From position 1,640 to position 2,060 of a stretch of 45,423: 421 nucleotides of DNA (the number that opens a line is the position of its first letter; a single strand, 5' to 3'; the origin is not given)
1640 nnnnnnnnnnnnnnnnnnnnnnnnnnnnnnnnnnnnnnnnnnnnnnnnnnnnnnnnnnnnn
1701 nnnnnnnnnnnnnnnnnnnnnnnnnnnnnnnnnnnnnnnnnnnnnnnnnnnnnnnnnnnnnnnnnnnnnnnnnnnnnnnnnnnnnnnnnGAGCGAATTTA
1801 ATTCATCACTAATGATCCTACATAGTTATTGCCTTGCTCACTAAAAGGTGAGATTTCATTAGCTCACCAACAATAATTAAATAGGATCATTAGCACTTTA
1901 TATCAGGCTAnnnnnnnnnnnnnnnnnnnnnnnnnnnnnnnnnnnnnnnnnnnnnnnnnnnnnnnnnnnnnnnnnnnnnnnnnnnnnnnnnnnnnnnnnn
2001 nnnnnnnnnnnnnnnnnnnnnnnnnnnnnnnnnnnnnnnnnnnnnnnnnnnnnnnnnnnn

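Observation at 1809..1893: Perfect 12-bp inverted repeats flanking a small structured element between int and the moron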

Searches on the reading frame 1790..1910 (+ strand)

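Call 16: search_protein_families(library=pfam, proteins=[L003:3136-4119:-, L003:1418-2350:-], max_evalue=0.1)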
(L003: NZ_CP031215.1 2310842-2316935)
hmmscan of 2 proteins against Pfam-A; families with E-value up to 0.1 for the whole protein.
L003:3136-4119:- (327 aa): 3 families
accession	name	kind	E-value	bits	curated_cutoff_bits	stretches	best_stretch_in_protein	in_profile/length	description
PF10060.15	DUF2298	-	0.00025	20.6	27.8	0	169-240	312-383/488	Uncharacterized membrane protein (DUF2298)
PF13567.11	DUF4131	-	0.00048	20.3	31.6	1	21-121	12-91/165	Domain of unknown function (DUF4131)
PF16735.10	MYO10_CC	-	0.077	13.6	27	0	167-180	9-22/52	Unconventional myosin-X coiled coil domain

L003:1418-2350:- (310 aa): 0 families

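Call 17: search_protein_families(library=padloc, proteins=[L003:3136-4119:-, L003:1418-2350:-], max_evalue=0.1)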
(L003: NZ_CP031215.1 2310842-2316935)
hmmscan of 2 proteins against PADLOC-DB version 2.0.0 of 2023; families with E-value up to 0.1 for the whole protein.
L003:3136-4119:- (327 aa): 0 families

L003:1418-2350:- (310 aa): 0 families
